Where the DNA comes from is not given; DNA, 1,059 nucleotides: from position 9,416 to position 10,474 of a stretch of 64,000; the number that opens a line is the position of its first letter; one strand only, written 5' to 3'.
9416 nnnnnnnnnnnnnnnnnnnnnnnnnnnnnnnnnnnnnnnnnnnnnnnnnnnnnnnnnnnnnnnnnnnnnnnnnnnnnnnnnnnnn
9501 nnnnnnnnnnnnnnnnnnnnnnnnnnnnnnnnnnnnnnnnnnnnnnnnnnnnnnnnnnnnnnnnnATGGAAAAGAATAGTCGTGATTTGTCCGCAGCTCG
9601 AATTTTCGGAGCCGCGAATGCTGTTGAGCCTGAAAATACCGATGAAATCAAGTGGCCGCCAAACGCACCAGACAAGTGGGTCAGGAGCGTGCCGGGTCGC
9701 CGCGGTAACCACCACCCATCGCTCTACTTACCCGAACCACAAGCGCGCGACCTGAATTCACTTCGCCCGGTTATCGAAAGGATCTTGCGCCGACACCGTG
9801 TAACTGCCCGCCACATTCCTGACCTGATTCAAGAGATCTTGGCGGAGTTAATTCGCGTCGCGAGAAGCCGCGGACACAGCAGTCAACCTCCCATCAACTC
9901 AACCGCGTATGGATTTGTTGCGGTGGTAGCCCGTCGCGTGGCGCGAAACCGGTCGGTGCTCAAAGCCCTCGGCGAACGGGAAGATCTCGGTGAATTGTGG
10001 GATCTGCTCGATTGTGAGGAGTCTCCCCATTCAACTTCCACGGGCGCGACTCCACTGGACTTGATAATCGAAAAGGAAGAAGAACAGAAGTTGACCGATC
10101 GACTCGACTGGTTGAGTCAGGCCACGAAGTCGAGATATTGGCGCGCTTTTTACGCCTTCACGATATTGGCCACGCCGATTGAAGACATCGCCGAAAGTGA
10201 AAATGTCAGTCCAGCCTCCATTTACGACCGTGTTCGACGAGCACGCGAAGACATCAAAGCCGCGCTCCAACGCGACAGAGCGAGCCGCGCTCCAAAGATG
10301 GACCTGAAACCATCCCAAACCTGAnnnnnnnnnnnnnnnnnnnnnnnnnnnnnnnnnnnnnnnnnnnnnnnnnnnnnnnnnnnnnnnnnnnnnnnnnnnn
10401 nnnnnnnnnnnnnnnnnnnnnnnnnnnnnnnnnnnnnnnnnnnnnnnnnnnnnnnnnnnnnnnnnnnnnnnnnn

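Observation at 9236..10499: Six paralogous ECF sigma-factor cassettes, antisense to the array, each with a conserved self-promoter-like leader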

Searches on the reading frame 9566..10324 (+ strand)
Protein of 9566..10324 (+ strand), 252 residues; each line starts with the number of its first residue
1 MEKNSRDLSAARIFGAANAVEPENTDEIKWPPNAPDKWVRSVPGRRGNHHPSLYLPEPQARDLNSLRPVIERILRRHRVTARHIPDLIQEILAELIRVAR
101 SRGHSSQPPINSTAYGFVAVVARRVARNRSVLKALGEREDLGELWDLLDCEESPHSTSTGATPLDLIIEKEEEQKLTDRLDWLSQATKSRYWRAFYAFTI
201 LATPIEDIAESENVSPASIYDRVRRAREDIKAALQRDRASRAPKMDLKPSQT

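Call 4: search_protein_families(library=pfam, proteins=[window:9566-10324:+], max_evalue=10)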
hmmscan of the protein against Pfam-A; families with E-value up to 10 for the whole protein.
window:9566-10324:+ (252 aa): 2 families
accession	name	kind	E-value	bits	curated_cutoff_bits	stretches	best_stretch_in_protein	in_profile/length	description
PF08281.18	Sigma70_r4_2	-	0.005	16.9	25.7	1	193-229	17-53/54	Sigma-70, region 4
PF06052.18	3-HAO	-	0.14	12.2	25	1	152-208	90-146/151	3-hydroxyanthranilic acid dioxygenase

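Call 8: find_homologous_proteins(query=window:9566-10324:+, max_evalue=0.001)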
Query window:9566-10324:+ (252 aa): 1 proteins with E <= 0.001 among 1277 candidates.
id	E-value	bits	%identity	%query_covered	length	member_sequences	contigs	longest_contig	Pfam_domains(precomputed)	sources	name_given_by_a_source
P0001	3.9e-158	543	98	100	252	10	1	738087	-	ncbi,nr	ncbi:MAG: sigma-70 family RNA polymerase sigma factor [Polyangiaceae bacterium]|nr:sigma-70 family R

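Call 9: search_protein_families(library=ncbifam, proteins=[window:9566-10324:+], max_evalue=1)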
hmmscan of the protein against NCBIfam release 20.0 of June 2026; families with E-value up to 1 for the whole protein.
window:9566-10324:+ (252 aa): 6 families
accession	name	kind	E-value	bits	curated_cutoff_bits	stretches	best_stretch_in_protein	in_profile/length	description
TIGR02937.1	sigma70-ECF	superfamily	7.3e-06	25.7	42.9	1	64-234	8-165/165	sigma-70 family RNA polymerase sigma factor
TIGR02985.1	Sig70_bacteroi1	subfamily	0.049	13.8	126.4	1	156-234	88-162/162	RNA polymerase sigma-70 factor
TIGR03037.1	anthran_nbaC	equivalog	0.071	13.1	145.95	1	151-211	84-144/159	3-hydroxyanthranilate 3,4-dioxygenase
NF011403.0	PRK14828.1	equivalog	0.08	12.3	348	1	83-191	120-229/258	isoprenyl transferase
NF006930.0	PRK09415.1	subfamily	0.1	12.4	198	1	161-236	106-177/179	RNA polymerase factor sigma C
NF045758.2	YlxM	equivalog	0.2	11.8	80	1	205-228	35-58/72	YlxM family DNA-binding protein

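Call 18: search_protein_representatives(alignment_id=A2)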
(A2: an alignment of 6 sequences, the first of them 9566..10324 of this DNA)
Query: 6 sequences, 252 profile positions. Proteins with E-value up to 0.001 (for the whole library): 51; up to 1e-10: 23; up to 1e-30: 1. The best 51 are listed.
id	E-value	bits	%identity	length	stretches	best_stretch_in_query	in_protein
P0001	7.5e-170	579.3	-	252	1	1-252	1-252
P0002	1.3e-23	100.3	-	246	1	50-240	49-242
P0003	1.7e-23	99.9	-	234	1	51-241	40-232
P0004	2.0e-21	93.1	-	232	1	63-241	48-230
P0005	2.1e-20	89.7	-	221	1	55-244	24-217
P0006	2.4e-20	89.6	-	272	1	52-244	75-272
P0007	3.5e-20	89.0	-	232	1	56-242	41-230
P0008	4.0e-19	85.5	-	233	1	56-244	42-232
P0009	2.9e-18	82.7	-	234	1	35-240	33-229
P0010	9.8e-18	81.0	-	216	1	52-240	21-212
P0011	4.2e-17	78.9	-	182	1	66-240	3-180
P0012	4.6e-17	78.8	-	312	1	42-244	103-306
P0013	5.0e-17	78.7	-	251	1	41-243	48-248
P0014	3.7e-16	75.8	-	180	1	66-240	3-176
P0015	1.4e-15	74.0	-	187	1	56-240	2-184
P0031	7.5e-08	48.6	-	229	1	1-236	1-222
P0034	3.9e-06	43.0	-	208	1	81-240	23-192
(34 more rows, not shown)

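Call 19: predict_structure(alignment_id=A2)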
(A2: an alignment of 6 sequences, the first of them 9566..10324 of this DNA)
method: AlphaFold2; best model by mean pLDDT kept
length: 252 residues; sequences in the alignment: 6
mean_pLDDT: 38.3   pTM: 0.24
mean pLDDT of the five models: 38.3, 37.3, 36.2, 35.0, 34.9
residues with pLDDT >= 90: 0; 70-90: 3; 50-70: 20; < 50: 229
segments of 3 or more residues with pLDDT < 50: 1-93, 95-205, 207-209, 229-231, 236-238, 241-252
pLDDT, mean of each block of 10 residues (from residue 1): 30 27 28 30 29 29 38 41 44 46 37 38 39 40 38 33 31 39 34 35 46 64 53 47 43 38
secondary structure, 60 per line:
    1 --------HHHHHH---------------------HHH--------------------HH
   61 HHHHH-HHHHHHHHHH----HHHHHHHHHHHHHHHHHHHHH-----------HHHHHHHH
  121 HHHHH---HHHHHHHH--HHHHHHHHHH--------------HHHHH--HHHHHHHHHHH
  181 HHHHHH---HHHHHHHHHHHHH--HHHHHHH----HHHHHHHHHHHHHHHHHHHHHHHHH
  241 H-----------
elements in order: H9-14 H59-65 H67-76 H81-101 H113-125 H129-136 H139-148 H163-167 H170-186 H190-202 H205-211 H216-241

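Call 21: search_protein_families(library=pfam, alignment_id=A3, max_evalue=0.01)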
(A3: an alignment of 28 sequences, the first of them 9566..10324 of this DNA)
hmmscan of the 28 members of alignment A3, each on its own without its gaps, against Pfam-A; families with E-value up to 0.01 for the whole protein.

A. member 1, window:9566-10324:+ (252 aa): 1 family
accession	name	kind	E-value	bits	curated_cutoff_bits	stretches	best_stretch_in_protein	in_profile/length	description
PF08281.18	Sigma70_r4_2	-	0.005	16.9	25.7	1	193-229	17-53/54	Sigma-70, region 4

B. families by the number of members that match (of 28 scanned): 7 families
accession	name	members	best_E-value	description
PF08281.18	Sigma70_r4_2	15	9.8e-07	Sigma-70, region 4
PF04542.20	Sigma70_r2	9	8.9e-08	Sigma-70 region 2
PF13384.12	HTH_23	3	0.0013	Homeodomain-like domain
PF07638.17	Sigma70_ECF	2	0.00059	ECF sigma factor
PF02514.21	CobN-Mg_chel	1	1e-26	CobN/Magnesium Chelatase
PF12705.13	PDDEXK_1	1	0.00049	PD-(D/E)XK nuclease superfamily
PF13542.12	HTH_Tnp_ISL3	1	0.0032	Helix-turn-helix domain of transposase family ISL3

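Call 22: find_homologous_proteins(query=A3, max_evalue=0.001)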
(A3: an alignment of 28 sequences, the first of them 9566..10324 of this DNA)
Query A3 (28 sequences) (252 aa, profile of the alignment): 18 proteins with E <= 0.001 among 8000 candidates.
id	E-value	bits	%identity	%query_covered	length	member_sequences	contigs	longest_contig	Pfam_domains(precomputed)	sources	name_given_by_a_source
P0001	1.5e-64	236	98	100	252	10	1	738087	-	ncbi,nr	ncbi:MAG: sigma-70 family RNA polymerase sigma factor [Polyangiaceae bacterium]|nr:sigma-70 family R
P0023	7.9e-64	234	30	72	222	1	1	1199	-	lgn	-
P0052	3.5e-48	182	30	73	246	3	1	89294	PF08281.19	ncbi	ncbi:MAG: sigma factor-like helix-turn-helix DNA-binding protein [Polyangiaceae bacterium]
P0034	1.2e-38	151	30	65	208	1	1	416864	PF04542.21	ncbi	ncbi:MAG: sigma-70 family RNA polymerase sigma factor [Polyangiaceae bacterium]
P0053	1.2e-21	96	25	77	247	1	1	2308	PF07638.18,PF04542.21,PF08281.19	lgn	-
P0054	2.5e-21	95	35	26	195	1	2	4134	PF08281.19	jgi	jgi:RNA polymerase sigma factor (sigma-70 family)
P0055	6.2e-17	80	45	19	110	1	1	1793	-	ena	-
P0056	1.9e-12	65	24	65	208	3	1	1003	PF04545.23,PF04542.21,PF08281.19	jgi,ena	-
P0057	5.5e-12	64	39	13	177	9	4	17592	PF07638.18,PF04542.21,PF08281.19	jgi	-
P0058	3.1e-11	61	39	7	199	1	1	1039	PF07638.18,PF04545.23,PF04542.21,PF08281.19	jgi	jgi:RNA polymerase sigma-70 factor, ECF subfamily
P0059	4.0e-11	61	23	63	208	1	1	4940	PF07638.18,PF04545.23,PF04542.21,PF08281.19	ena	-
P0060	6.8e-10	57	31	17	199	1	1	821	PF13384.13,PF04542.21,PF08281.19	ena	-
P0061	1.0e-6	47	31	14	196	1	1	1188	PF07638.18,PF04545.23,PF04542.21,PF08281.19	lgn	-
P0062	8.8e-6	44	41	9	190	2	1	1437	PF13384.13,PF07638.18,PF04542.21,PF08281.19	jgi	jgi:RNA polymerase sigma-70 factor (ECF subfamily)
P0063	1.2e-5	43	37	11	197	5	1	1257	PF13384.13,PF07638.18,PF04542.21,PF08281.19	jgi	jgi:RNA polymerase sigma-70 factor (ECF subfamily)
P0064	2.4e-5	42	27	16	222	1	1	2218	PF04545.23,PF04542.21,PF08281.19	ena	-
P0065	2.5e-4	39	-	-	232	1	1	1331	PF04545.23,PF04542.21,PF08281.19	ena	-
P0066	5.8e-4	38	28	29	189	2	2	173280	PF04545.23,PF04542.21,PF08281.19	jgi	jgi:RNA polymerase sigma-70 factor, ECF subfamily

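Call 23: search_solved_structures(query=A3, max_evalue=0.01, show_alignments=2)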
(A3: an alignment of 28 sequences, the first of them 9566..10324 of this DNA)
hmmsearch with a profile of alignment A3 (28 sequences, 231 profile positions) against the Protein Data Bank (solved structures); distinct sequences matched with E-value up to 0.01: 16.
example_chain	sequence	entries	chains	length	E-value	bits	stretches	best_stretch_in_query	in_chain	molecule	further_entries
5zx2_F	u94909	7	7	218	1.5e-10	44.4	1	62-221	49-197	ECF RNA polymerase sigma factor SigH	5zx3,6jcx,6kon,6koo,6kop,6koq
1or7_A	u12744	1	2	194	2.2e-10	43.9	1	55-217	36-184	RNA polymerase sigma-E factor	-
6jbq_F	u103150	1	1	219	3e-10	43.4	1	55-217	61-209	ECF RNA polymerase sigma-E factor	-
6jcy_F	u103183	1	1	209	1.8e-08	37.6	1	62-221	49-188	ECF RNA polymerase sigma factor SigH,ECF RNA polymerase sigma factor SigE,ECF RNA polymera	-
6in7_B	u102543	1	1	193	1e-06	31.9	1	64-221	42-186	RNA polymerase sigma-H factor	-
8z6g_B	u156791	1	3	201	1.1e-06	31.8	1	64-221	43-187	RNA polymerase sigma factor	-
2q1z_A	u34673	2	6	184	6.7e-06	29.2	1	46-219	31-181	RpoE, ECF SigE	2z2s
2mao_A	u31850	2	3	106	0.00036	23.6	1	55-127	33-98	RNA polymerase sigma factor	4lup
5fgm_A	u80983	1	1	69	0.00047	23.2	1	181-221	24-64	ECF RNA polymerase sigma factor SigR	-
2map_A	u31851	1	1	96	0.00075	22.5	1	55-124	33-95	RNA polymerase sigma factor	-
5or5_A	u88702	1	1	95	0.0025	20.8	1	55-123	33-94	ECF RNA polymerase sigma-E factor,ECF RNA polymerase sigma factor SigW,ECF RNA polymerase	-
9m9d_F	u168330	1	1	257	0.007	19.3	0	55-221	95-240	ECF RNA polymerase sigma factor SigE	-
9m9e_F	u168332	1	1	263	0.0074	19.3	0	55-221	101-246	ECF RNA polymerase sigma factor SigE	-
9m98_F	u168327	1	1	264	0.0075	19.2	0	55-221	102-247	ECF RNA polymerase sigma factor SigE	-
6jhe_A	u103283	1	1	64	0.0078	19.2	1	186-221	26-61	ECF RNA polymerase sigma factor SigW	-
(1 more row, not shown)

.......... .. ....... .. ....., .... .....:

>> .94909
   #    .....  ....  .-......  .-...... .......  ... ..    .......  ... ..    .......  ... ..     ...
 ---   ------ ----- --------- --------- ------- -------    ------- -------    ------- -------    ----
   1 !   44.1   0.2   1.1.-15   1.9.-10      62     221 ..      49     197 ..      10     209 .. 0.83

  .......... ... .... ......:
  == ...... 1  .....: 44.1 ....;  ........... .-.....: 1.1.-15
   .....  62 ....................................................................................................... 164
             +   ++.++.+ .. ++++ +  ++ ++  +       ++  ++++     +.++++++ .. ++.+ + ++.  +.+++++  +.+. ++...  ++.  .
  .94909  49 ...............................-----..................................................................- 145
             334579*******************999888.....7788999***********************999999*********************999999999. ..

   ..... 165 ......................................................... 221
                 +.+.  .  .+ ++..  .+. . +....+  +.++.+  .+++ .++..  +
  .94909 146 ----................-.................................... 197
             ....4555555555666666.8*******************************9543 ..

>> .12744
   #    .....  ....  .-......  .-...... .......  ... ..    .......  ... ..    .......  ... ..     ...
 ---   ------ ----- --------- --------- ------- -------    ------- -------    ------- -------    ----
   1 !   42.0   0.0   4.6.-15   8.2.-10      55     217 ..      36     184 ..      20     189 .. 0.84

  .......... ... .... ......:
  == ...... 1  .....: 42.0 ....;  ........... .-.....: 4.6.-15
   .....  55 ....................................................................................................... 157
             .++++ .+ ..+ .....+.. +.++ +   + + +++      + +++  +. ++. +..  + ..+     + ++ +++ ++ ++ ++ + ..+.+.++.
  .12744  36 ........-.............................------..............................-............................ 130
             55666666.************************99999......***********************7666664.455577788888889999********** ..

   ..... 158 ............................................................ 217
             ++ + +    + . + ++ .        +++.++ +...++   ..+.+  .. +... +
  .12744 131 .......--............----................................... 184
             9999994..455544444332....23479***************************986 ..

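Call 25: find_encoding_contigs(protein=P0052, flank=10000, max_places=4)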
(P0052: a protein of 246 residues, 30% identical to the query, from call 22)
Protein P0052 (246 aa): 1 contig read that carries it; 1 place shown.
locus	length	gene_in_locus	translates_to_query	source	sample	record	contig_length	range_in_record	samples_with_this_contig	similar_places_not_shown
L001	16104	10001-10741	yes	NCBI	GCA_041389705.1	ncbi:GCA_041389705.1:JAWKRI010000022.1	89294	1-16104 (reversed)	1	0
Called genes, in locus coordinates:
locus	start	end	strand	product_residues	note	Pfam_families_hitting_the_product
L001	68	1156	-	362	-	-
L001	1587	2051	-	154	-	PF13545:HTH_Crp_2 (faint), PF13744:HTH_37 (weak), PF13560:HTH_31, PF01381:HTH_3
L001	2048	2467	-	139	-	PF22014:DUF6932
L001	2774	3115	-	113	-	PF02452:PemK_toxin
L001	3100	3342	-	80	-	PF01402:RHH_1 (weak)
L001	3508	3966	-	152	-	-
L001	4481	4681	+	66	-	PF09957:VapB_antitoxin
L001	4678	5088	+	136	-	PF01850:PIN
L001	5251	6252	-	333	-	-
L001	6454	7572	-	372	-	PF23914:TPR_CcmH_CycH (faint), PF04471:Mrr_cat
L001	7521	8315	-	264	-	-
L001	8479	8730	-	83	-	-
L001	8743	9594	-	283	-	PF00226:DnaJ (weak)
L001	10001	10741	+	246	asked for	PF08281:Sigma70_r4_2 (weak)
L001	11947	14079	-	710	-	PF13304:AAA_21, PF13175:AAA_15, PF12476:DUF3696 (weak)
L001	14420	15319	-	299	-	PF13361:UvrD_C (weak), PF13538:UvrD_C_2 (faint)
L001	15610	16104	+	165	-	PF27155:Y4rL_C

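Call 26: find_encoding_contigs(protein=P0034, flank=10000, max_places=4)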
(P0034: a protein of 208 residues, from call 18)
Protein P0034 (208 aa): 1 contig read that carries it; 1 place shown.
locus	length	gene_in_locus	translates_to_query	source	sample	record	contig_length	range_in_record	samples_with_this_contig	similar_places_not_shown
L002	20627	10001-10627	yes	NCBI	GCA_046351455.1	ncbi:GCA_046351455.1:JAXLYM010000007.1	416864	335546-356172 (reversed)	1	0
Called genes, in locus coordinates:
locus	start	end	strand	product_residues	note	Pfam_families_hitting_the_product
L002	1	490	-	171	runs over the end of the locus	-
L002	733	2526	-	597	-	-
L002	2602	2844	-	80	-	-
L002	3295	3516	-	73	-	-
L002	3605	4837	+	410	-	PF00589:Phage_integrase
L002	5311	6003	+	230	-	-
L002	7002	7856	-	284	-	-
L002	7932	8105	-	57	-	-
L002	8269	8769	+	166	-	PF24297:DUF7481 (faint)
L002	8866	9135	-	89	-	-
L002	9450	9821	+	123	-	PF04542:Sigma70_r2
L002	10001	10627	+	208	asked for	PF04542:Sigma70_r2 (weak)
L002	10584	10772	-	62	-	-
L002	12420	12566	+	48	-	-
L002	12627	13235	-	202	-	PF00072:Response_reg, PF02954:HTH_8, PF13556:HTH_30 (faint)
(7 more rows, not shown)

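Call 30: predict_structure(alignment_id=A3)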
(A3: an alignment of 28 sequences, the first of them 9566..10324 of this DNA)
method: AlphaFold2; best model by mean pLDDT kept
length: 252 residues; sequences in the alignment: 28
mean_pLDDT: 76.8   pTM: 0.43
mean pLDDT of the five models: 76.8, 75.4, 74.0, 73.8, 73.7
residues with pLDDT >= 90: 110; 70-90: 54; 50-70: 38; < 50: 50
segments of 3 or more residues with pLDDT < 50: 10-26, 37-47, 140-157
pLDDT, mean of each block of 10 residues (from residue 1): 53 43 49 52 49 84 94 93 95 90 62 81 89 63 39 47 86 92 97 95 93 98 98 95 85 73
secondary structure, 60 per line:
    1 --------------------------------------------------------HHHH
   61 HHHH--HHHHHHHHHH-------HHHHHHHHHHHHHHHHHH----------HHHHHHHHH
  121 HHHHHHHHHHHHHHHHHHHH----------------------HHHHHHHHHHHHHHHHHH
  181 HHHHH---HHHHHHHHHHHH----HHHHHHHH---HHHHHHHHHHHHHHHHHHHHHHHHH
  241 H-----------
elements in order: H57-64 H67-76 H84-101 H112-140 H163-185 H189-200 H205-212 H216-241

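Call 34: fold_search(model_id=the predicted structure, library=pdb)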
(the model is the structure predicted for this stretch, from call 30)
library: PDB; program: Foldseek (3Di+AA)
matches with E <= 10: 255; with E <= 0.001: 11
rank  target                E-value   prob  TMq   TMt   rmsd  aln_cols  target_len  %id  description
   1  1or7_A                8.3e-05  1.00  0.26  0.34  16.9       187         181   16  Crystal Structure of Escherichia coli sigmaE with the Cytoplasmic Domain of its Anti-sigma RseA (released 2003-04-15)
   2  6kon_F                2.0e-04  1.00  0.24  0.32  23.0       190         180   18  Mycobacterium tuberculosis initial transcription complex comprising sigma H and 5'-OH RNA of 5 nt (released 2020-03-11)
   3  6jbq_F                2.8e-04  1.00  0.26  0.34  24.2       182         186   16  CryoEM structure of Escherichia coli sigmaE transcription initiation complex containing 5nt of RNA (released 2019-05-29)
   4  6jcx_F                3.3e-04  1.00  0.25  0.33  24.3       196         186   17  Mycobacterium tuberculosis transcription initiation complex with ECF sigma factor sigma H and 6nt RNA (released 2019-05-29)
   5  6in7_B                4.7e-04  1.00  0.24  0.33  14.7       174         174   22  Crystal structure of AlgU in complex with MucA(cyto) (released 2019-07-24)
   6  1or7_B                5.5e-04  1.00  0.26  0.38  15.1       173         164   16  Crystal Structure of Escherichia coli sigmaE with the Cytoplasmic Domain of its Anti-sigma RseA (released 2003-04-15)
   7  5zx2_F                7.4e-04  1.00  0.26  0.36  24.3       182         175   16  Mycobacterium tuberculosis RNA polymerase transcription initiation complex with ECF sigma factor sigma H and 7nt RNA (released 2019-03-20)
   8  9a4r_A                7.8e-04  1.00  0.26  0.29  20.0       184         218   15  Integrative model of RPSH-RPOB by crosslinking MS and deep learning (released 2024-09-18)
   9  9m9e_F                8.8e-04  1.00  0.23  0.32  18.6       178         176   16  Structural Basis of Pausing During Transcription Initiation in Mycobacterium tuberculosis (released 2026-01-14)
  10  6dv9_F                9.3e-04  1.00  0.25  0.34  24.0       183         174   15  Crystal structure of Mycobacterium tuberculosis transcription initiation complex(ECF sigma factor L) containing 5nt RN (released 2019-02-20)
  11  6koo_F                9.9e-04  1.00  0.24  0.33  23.9       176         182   14  Mycobacterium tuberculosis initial transcription complex comprising sigma H and 5'-OH RNA of 7 nt (released 2020-03-11)
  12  8x6g_H                1.2e-03  1.00  0.24  0.25  24.7       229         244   13  Cryo-EM structure of Staphylococcus aureus sigB-dependent RNAP-promoter open complex (released 2024-06-05)
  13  8z6g_D                2.1e-03  1.00  0.24  0.34  15.5       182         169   20  the AlgU-MucAcyto complex structure in Pseudomonas aeruginosa (released 2024-05-08)
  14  6jcy_F                2.1e-03  1.00  0.24  0.36  24.5       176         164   17  Mycobacterium tuberculosis RNA polymerase transcription initiation open complex with a chimeric ECF sigma factor sigH/ (released 2019-05-29)
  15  5uxx_C                2.3e-03  1.00  0.28  0.41  13.4       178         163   13  Co-crystal structure of the sigma factor RpoE in complex with the anti-sigma factor NepR from Bartonella quintana (released 2018-02-28)
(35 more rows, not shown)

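Call 47: find_related_loci(query=A5, collection=genome_contigs, flank=6000)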
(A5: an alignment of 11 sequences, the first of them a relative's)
Query A5 (234 aa) in genome_contigs; peptide patterns used: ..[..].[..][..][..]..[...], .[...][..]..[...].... (x = any residue, [..] = any of these).
54 stretches matched a pattern, but none encodes a relative of the query by tblastn (E <= 1e-3).

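Call 49: find_related_loci(query=A5, collection=viral_contigs, flank=6000)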
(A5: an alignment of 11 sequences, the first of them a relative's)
Query A5 (234 aa) in viral_contigs; peptide patterns used: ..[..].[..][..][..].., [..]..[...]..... (x = any residue, [..] = any of these).
14 stretches matched a pattern, but none encodes a relative of the query by tblastn (E <= 1e-3).

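Call 50: find_related_loci(query=A5, collection=metagenome_contigs, flank=6000)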
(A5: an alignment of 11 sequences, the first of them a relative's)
Query A5 (234 aa) in metagenome_contigs; peptide patterns used: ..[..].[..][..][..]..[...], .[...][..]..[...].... (x = any residue, [..] = any of these).
131 stretches matched a pattern; 7 encode a relative of the query (tblastn E <= 1e-3); 7 distinct loci.
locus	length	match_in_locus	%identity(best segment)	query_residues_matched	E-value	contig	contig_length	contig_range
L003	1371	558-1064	42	46-212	1e-28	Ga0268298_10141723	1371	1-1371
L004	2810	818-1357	41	49-232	1e-24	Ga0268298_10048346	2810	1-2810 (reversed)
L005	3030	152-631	39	49-212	1e-24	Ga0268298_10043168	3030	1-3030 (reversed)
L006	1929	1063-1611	40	47-233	1e-22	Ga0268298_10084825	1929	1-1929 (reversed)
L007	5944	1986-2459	36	52-213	4e-22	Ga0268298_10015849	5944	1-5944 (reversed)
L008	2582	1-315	42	137-232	2e-14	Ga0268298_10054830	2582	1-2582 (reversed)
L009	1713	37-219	51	165-227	2e-10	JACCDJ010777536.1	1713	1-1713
